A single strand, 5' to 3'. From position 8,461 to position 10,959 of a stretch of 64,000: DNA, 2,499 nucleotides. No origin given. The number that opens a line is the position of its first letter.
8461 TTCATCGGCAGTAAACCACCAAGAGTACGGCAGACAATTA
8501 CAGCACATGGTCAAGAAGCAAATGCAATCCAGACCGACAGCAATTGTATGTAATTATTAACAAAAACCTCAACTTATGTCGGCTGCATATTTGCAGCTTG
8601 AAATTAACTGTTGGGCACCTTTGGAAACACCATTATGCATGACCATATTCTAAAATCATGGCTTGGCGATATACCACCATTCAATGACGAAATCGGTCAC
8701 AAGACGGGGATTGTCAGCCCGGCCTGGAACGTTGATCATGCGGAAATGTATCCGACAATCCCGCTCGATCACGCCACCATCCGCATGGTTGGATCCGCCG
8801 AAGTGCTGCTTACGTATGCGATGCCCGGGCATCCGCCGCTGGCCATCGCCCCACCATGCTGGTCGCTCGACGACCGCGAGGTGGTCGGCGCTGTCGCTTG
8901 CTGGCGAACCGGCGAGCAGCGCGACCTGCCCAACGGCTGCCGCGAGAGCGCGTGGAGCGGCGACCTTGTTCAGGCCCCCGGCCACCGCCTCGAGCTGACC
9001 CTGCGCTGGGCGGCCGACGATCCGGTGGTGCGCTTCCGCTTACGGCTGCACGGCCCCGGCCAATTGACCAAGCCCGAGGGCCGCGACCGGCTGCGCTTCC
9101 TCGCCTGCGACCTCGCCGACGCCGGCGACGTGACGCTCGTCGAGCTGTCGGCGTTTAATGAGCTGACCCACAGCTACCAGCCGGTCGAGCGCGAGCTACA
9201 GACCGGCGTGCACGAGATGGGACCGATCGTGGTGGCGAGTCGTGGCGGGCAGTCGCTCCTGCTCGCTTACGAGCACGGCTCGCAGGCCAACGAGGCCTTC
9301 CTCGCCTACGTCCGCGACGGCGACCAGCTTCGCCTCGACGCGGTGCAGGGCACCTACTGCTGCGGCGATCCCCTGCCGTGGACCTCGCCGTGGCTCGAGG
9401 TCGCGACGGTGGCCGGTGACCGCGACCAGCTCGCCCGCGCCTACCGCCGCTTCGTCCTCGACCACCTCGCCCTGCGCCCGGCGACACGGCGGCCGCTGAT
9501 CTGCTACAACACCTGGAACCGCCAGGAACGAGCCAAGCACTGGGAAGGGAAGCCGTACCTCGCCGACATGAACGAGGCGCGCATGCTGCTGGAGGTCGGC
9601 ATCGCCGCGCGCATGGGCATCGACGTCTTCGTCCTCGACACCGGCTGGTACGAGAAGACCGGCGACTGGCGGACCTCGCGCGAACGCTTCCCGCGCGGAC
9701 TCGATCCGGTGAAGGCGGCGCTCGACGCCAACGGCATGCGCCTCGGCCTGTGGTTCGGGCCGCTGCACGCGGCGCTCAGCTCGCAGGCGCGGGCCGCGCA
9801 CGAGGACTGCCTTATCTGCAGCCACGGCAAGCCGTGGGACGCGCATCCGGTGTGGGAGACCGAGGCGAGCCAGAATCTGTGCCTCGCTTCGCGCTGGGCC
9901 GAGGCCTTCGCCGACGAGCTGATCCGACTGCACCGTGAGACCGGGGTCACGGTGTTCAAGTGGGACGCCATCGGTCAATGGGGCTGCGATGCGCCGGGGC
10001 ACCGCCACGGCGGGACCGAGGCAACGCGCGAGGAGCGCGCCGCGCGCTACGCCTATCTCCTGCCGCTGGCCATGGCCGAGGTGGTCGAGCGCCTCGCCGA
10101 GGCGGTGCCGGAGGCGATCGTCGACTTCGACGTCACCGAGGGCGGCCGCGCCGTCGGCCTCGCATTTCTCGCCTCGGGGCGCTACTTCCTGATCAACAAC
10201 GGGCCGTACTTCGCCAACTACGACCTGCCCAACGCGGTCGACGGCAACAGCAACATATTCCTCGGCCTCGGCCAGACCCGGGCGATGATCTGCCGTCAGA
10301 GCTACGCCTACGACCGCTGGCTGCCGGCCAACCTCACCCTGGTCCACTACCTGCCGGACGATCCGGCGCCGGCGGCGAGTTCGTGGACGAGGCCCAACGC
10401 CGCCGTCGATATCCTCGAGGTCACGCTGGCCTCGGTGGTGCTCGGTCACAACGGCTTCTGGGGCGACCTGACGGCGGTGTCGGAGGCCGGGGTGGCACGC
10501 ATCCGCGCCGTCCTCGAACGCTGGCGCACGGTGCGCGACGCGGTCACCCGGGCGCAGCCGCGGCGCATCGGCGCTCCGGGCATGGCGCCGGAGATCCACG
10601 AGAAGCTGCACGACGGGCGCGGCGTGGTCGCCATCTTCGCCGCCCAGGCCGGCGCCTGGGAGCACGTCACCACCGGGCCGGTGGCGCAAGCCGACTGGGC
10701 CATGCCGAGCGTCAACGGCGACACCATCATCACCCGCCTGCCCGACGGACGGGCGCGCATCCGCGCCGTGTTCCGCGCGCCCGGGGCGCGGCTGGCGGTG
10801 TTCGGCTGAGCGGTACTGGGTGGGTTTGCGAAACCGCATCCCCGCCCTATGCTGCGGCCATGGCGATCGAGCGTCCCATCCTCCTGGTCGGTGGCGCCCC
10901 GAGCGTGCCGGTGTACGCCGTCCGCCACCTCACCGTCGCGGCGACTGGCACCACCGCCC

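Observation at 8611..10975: Compositionally foreign GH36 alpha-galactosidase with a truncated co-transferred gene fragment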

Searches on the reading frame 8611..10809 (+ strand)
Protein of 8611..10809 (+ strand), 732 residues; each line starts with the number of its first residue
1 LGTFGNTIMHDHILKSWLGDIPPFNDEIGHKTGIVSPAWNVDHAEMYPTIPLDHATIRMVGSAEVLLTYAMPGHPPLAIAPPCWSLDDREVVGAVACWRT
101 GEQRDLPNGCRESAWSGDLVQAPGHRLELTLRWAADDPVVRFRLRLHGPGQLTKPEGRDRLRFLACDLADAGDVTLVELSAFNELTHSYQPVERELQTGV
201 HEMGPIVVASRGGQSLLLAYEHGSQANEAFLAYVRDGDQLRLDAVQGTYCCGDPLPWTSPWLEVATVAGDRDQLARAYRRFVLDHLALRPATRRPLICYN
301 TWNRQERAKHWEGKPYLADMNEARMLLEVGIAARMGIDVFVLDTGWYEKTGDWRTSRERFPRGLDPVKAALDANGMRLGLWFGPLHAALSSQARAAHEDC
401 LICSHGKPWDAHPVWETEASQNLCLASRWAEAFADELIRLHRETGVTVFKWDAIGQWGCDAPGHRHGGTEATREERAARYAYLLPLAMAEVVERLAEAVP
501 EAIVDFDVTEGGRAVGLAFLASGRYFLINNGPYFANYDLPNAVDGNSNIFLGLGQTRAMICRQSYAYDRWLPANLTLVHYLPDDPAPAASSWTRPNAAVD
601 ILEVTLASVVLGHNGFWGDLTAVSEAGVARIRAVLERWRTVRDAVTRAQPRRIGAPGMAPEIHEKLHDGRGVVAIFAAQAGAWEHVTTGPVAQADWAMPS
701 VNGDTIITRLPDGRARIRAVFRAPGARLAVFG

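Call 6: search_protein_families(library=pfam, proteins=[window:8611-10809:+], max_evalue=0.1)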
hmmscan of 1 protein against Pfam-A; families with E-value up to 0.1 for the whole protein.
window:8611-10809:+ (732 aa): 2 families
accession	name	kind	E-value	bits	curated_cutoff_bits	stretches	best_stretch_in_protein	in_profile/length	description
PF02065.24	Melibiase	-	2.2e-15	57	27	1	309-513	46-244/347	Melibiase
PF01055.32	Glyco_hydro_31_2nd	-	0.00086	19.2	23.5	1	332-453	33-156/328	Glycosyl hydrolases family 31 TIM-barrel domain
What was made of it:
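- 8746..10809 (+): Intact GH36-like (Melibiase-domain) glycoside hydrolase gene, 687 aa. It is annotated in NCBI as MDX2110102.1 'alpha-galactosidase' from ATG 8635. Pfam PF02065 (call 6).
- On Glycoside hydrolase family 36 (Pfam Melibiase PF02065, clan GH-D): PF02065 at 57 bits against a cut-off of 27, E 2e-15, residues 309-513 of the 732-aa ORF (call 6).
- Closest known: GH36 alpha-galactosidases with solved structures. Same: It has a Pfam Melibiase domain (call 6).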

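Call 7: find_homologous_proteins(query=window:8611-10809:+)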
Query window:8611-10809:+ (732 aa): 750 proteins with E <= 0.001 among 8000 candidates; the best 120 are listed.
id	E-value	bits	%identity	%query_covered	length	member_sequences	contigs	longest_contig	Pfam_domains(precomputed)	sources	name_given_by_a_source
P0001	0.0e+0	1411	89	94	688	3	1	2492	PF02065.25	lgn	-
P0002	0.0e+0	1371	87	94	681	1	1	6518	PF02065.25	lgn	-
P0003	0.0e+0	1371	86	94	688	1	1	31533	PF02065.25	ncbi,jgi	-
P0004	0.0e+0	1343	84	94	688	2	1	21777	PF02065.25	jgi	-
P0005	0.0e+0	1316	80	96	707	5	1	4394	PF02065.25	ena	-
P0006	0.0e+0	1315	81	94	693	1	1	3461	PF02065.25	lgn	-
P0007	0.0e+0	1251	78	93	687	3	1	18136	PF02065.25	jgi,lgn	-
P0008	0.0e+0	1243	90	81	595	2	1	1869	PF02065.25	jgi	jgi:alpha-galactosidase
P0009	0.0e+0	1173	74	93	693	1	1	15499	PF02065.25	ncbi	-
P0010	0.0e+0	1173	74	94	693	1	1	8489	PF02065.25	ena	-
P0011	0.0e+0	1153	73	94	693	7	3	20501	PF02065.25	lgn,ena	-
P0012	0.0e+0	1090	90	72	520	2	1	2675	PF02065.25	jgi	-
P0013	1.1e-239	816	57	86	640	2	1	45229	PF02065.25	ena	-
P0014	1.4e-234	799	54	93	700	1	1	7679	PF02065.25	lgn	-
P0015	7.4e-232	790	54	93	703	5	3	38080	PF02065.25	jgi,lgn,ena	-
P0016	1.1e-227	776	54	94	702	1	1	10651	PF02065.25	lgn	-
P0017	4.8e-200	685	50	92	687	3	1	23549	PF01055.33,PF02065.25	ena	-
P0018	3.6e-198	679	50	93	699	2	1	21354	PF01055.33,PF02065.25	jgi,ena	-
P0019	3.4e-197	675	49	90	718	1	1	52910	PF01055.33,PF02065.25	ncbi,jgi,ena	-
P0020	5.3e-196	671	49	89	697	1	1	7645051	PF01055.33,PF02065.25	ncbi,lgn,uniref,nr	ncbi:hypothetical protein CCAX7_000130 [Capsulimonas corticalis]|uniref:Uncharacterized protein n=1 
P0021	1.3e-195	670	50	91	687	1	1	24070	PF01055.33,PF02065.25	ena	-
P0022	2.2e-195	669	49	92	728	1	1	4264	PF01055.33,PF02065.25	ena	-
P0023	3.4e-195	669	50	89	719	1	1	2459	PF02065.25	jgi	jgi:alpha-galactosidase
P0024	4.9e-195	668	50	92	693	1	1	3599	PF02065.25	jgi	jgi:alpha-galactosidase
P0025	1.4e-194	667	50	89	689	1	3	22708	PF02065.25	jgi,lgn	-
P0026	4.1e-194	665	50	90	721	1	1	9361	PF01055.33,PF02065.25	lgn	-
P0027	5.2e-194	665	48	92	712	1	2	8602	PF01055.33,PF02065.25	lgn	-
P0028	7.2e-194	664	49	93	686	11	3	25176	PF01055.33,PF02065.25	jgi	-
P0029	1.0e-193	664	48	94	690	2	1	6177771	PF01055.33,PF02065.25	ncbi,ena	-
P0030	3.8e-193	662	49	92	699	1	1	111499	PF01055.33,PF02065.25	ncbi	-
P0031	7.7e-193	661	50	89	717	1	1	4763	PF02065.25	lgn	-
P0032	1.1e-192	660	46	94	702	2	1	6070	PF01055.33,PF02065.25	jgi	jgi:alpha-galactosidase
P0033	6.7e-192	658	48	92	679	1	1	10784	PF01055.33,PF02065.25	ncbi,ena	-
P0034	1.0e-191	657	48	91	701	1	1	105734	PF01055.33,PF02065.25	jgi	jgi:alpha-galactosidase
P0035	1.3e-191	657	48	90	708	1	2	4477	PF01055.33,PF02065.25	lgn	-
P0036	1.3e-191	657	49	86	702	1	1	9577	PF01055.33,PF02065.25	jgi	jgi:alpha-galactosidase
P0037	1.4e-191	657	48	92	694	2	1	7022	PF01055.33,PF02065.25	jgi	jgi:alpha-galactosidase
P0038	3.8e-191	655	49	90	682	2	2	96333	PF02065.25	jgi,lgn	-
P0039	6.2e-191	655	48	92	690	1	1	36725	PF02065.25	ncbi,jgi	jgi:alpha-galactosidase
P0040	7.2e-191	654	48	94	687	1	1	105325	PF01055.33,PF02065.25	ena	-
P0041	8.7e-191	654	50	90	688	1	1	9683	PF01055.33,PF02065.25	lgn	-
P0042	3.0e-190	652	50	93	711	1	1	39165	PF02065.25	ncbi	-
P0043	6.0e-190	651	46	93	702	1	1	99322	PF01055.33,PF02065.25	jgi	jgi:alpha-galactosidase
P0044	8.9e-190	651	53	83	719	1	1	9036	PF01055.33,PF02065.25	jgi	jgi:alpha-galactosidase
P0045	9.0e-190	651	50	90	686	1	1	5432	PF01055.33,PF02065.25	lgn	-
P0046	1.2e-189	650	48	94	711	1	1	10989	PF02065.25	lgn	-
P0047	1.7e-189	650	48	92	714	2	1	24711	PF01055.33,PF02065.25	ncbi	ncbi:MAG: alpha-galactosidase [Janthinobacterium lividum]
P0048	2.5e-189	649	49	90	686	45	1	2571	PF01055.33,PF02065.25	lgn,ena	-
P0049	2.7e-189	649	50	89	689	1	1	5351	PF01055.33,PF02065.25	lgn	-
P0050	2.9e-189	649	50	89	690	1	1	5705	PF01055.33,PF02065.25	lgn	-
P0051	5.6e-189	648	49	91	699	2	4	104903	PF01055.33,PF02065.25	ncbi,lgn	-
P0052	6.4e-189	648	48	92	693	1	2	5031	PF02065.25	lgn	-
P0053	6.7e-189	648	48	94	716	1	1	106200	PF02065.25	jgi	jgi:alpha-galactosidase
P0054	8.4e-189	648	50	87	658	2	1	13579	PF02065.25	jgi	-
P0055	2.2e-188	646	47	94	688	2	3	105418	PF02065.25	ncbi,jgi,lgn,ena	jgi:alpha-galactosidase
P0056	2.6e-188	646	47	92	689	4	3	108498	PF02065.25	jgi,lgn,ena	-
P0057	4.1e-188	645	50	91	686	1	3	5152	PF02065.25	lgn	-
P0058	5.0e-188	645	47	93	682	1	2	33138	PF01055.33,PF02065.25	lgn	-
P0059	5.1e-188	645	49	89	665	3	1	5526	PF02065.25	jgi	jgi:alpha-galactosidase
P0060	8.1e-188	644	49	89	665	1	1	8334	PF02065.25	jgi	jgi:alpha-galactosidase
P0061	8.2e-188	644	49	94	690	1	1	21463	PF02065.25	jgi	jgi:alpha-galactosidase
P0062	9.2e-188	644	48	92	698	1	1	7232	PF02065.25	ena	-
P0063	1.8e-187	643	45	91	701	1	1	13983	PF02065.25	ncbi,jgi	jgi:alpha-galactosidase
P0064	2.3e-187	643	47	94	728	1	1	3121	PF01055.33,PF02065.25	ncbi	-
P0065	3.6e-187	642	48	93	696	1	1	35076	PF01055.33,PF02065.25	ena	-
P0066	7.2e-187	641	47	89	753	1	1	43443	PF02065.25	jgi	jgi:alpha-galactosidase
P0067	7.8e-187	641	48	89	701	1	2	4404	PF01055.33,PF02065.25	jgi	jgi:alpha-galactosidase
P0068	8.8e-187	641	47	94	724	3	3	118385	PF02065.25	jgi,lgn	jgi:alpha-galactosidase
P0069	9.2e-187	641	48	89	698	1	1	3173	PF01055.33,PF02065.25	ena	-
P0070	1.6e-186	640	48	94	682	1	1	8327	PF02065.25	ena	-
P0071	1.7e-186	640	46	94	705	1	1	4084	PF01055.33,PF02065.25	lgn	-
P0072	2.0e-186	640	47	92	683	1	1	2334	PF01055.33,PF02065.25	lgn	-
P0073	2.1e-186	640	47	93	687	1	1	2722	PF01055.33,PF02065.25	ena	-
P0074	2.2e-186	640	48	92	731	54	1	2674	PF02065.25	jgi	jgi:alpha-galactosidase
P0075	3.8e-186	639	46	93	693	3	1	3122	PF02065.25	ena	-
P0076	4.2e-186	639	49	89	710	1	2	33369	PF02065.25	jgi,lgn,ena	-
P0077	5.7e-186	638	47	93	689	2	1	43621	PF01055.33,PF02065.25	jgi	jgi:alpha-galactosidase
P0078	6.2e-186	638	48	89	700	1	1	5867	PF02065.25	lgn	-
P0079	7.5e-186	638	49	86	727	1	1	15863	PF01055.33,PF02065.25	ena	-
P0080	1.3e-185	637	53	83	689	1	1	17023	PF02065.25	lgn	-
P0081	1.4e-185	637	48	92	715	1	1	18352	PF02065.25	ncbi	-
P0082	1.4e-185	637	47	86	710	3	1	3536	PF01055.33,PF02065.25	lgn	-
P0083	2.2e-185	636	47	92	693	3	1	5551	PF02065.25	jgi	-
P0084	2.3e-185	636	46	93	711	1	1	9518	PF01055.33,PF02065.25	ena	-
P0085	3.1e-185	636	48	91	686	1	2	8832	PF02065.25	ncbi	-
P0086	5.6e-185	635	48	89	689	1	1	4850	PF01055.33,PF02065.25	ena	-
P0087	6.6e-185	635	48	89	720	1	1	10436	PF02065.25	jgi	jgi:alpha-galactosidase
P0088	1.1e-184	634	48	92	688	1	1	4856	PF02065.25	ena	-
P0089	1.4e-184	634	47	95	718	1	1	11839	PF02065.25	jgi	jgi:alpha-galactosidase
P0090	2.0e-184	633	48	93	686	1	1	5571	PF01055.33,PF02065.25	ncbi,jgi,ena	-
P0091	2.1e-184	633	49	89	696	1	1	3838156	PF01055.33,PF02065.25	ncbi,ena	-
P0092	2.6e-184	633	45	94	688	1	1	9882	PF02065.25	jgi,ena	-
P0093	4.3e-184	632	50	87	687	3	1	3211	PF01055.33,PF02065.25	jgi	-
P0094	5.8e-184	632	47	94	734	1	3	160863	PF02065.25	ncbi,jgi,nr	ncbi:MAG TPA: alpha-galactosidase [Opitutaceae bacterium]|nr:alpha-galactosidase [Opitutaceae bacter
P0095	8.5e-184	631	47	94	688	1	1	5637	PF02065.25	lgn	-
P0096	1.0e-183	631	48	89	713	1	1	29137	PF01055.33,PF02065.25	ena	-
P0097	1.3e-183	630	48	90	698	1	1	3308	PF01055.33,PF02065.25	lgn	-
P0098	1.5e-183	630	50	87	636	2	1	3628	PF02065.25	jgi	jgi:alpha-galactosidase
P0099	1.9e-183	630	46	94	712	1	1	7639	PF01055.33,PF02065.25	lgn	-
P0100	2.0e-183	630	45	94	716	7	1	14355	PF02065.25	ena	-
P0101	2.3e-183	630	47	92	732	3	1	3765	PF02065.25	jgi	jgi:alpha-galactosidase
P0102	3.2e-183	629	46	93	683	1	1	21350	PF01055.33,PF02065.25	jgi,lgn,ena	jgi:alpha-galactosidase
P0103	3.5e-183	629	46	93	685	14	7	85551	PF01055.33,PF02065.25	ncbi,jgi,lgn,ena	ncbi:MAG: alpha-galactosidase [Phycisphaerae bacterium]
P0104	3.8e-183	629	47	94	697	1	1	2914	PF02065.25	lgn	-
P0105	4.7e-183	629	48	92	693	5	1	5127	PF02065.25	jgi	jgi:alpha-galactosidase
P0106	5.5e-183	628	47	92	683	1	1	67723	PF01055.33,PF02065.25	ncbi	-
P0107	6.6e-183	628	47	92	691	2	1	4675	PF02065.25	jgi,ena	-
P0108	7.1e-183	628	49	87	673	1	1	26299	PF01055.33,PF02065.25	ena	-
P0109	2.0e-182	627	47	86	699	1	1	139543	PF02065.25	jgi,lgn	jgi:alpha-galactosidase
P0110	3.0e-182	626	47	94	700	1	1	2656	PF01055.33,PF02065.25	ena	-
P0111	4.4e-182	625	51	81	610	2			PF01055.33,PF02065.25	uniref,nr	uniref:GH36 n=1 Tax=uncultured Armatimonadetes bacterium TaxID=157466 RepID=A0A6J4I1A7_9BACT|nr:GH36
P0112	4.7e-182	625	47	92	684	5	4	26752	PF01055.33,PF02065.25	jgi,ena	-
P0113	6.4e-182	625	48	94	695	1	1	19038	PF02065.25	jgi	jgi:alpha-galactosidase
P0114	6.5e-182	625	44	95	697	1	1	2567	PF02065.25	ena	-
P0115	6.5e-182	625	46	94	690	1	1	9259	PF02065.25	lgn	-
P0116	1.0e-181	624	49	90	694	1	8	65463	PF02065.25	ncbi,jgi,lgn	jgi:alpha-galactosidase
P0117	1.0e-181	624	47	94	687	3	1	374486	PF01055.33,PF02065.25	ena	-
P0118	1.5e-181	624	49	89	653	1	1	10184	PF02065.25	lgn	-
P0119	1.5e-181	624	46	93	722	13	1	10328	PF02065.25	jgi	jgi:alpha-galactosidase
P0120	1.6e-181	624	47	92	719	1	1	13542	PF02065.25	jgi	jgi:alpha-galactosidase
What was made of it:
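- On Glycoside hydrolase family 36 (Pfam Melibiase PF02065, clan GH-D): All homologues carry PF02065 (call 7).
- On Horizontally transferred DNA: The nearest Verrucomicrobiota-labelled homologue (Opitutaceae) is 47% identical (call 7).
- Donor clade: the closest proteins are 73-90% identical (call 7).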

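Call 9: find_encoding_contigs(protein=P0003, flank=10000, max_places=3)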
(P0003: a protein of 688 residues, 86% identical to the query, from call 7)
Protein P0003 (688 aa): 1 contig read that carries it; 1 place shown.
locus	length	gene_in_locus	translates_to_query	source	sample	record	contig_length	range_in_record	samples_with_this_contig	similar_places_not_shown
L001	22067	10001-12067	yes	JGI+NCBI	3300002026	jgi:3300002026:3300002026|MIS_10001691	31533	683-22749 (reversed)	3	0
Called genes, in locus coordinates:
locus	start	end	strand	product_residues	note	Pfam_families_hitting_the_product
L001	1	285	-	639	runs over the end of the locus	-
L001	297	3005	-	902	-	-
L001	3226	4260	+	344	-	PF00532:Peripla_BP_1, PF13407:Peripla_BP_4 (weak), PF13377:Peripla_BP_3, PF00165:HTH_AraC (faint), PF12833:HTH_18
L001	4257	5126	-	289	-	PF00248:Aldo_ket_red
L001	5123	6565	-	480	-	PF12708:Pect-lyase_RHGA_epim (weak), PF00295:Glyco_hydro_28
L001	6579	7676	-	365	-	-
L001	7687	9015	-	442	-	PF12708:Pect-lyase_RHGA_epim, PF00295:Glyco_hydro_28, PF13229:Beta_helix (faint)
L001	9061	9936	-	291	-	PF00165:HTH_AraC (faint), PF12833:HTH_18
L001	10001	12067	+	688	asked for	PF02065:Melibiase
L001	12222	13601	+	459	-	PF01120:Alpha_L_fucos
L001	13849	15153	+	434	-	-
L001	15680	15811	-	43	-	-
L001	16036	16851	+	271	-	-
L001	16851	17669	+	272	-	PF03781:FGE-sulfatase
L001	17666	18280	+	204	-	-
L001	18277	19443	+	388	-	-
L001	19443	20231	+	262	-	PF03781:FGE-sulfatase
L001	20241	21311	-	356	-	-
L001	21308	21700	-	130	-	-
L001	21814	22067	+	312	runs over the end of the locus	?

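Call 10: find_encoding_contigs(protein=P0004, flank=10000, max_places=3)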
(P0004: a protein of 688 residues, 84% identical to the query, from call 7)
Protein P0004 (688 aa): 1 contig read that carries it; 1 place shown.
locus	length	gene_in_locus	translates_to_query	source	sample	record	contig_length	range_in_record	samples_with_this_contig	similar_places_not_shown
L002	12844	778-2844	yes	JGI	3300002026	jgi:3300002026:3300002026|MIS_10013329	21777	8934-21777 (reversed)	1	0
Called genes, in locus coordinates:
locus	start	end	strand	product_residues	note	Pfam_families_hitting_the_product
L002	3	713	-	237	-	?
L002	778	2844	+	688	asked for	PF02065:Melibiase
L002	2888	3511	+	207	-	PF00574:CLP_protease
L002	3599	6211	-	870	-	PF13895:Ig_2 (faint), PF07679:I-set (weak), PF13927:Ig_3 (weak)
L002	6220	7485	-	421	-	PF05345:He_PIG, PF19089:DUF5777 (weak)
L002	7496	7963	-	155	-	PF10029:DUF2271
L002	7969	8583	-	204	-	PF16357:PepSY_TM_like_2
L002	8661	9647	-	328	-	PF13370:Fer4_13 (weak), PF13459:Fer4_15 (weak), PF00970:FAD_binding_6 (weak), PF00175:NAD_binding_1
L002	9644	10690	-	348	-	PF02424:ApbE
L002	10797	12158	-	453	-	PF00512:HisKA, PF02518:HATPase_c, PF14501:HATPase_c_5 (weak)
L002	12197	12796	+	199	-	-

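Call 15: find_encoding_contigs(protein=P0002, flank=10000, max_places=3)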
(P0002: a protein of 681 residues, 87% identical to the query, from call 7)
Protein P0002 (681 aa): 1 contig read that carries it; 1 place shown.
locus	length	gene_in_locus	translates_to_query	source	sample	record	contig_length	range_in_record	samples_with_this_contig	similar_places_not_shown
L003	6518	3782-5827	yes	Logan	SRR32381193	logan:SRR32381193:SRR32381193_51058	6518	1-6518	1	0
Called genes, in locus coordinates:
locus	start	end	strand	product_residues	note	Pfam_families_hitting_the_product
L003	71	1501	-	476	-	PF07963:N_methyl (weak)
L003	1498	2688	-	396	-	-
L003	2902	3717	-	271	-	PF00165:HTH_AraC (faint), PF12833:HTH_18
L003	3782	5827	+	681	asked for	PF02065:Melibiase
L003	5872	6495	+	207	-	PF00574:CLP_protease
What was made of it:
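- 8692..8745 (+): Donor upstream spacer. It covers most of the 64-nt AraC-GH36 intergenic region of the relatives, without the AraC gene, and contains a promoter-like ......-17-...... at 8711-8739. In L003 the AraC-type gene is called at 2902-3717 on the minus strand, so it starts 11 nt left of where homology begins (call 15).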

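Call 16: find_encoding_contigs(protein=P0001, flank=10000, max_places=3)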
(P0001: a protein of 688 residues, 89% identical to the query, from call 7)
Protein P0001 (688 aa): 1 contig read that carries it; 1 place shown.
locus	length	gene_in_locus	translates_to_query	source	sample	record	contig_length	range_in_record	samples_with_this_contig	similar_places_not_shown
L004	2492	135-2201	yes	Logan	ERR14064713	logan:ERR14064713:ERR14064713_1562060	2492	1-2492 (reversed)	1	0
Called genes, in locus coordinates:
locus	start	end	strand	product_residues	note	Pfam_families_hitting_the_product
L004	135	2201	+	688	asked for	PF02065:Melibiase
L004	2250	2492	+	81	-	?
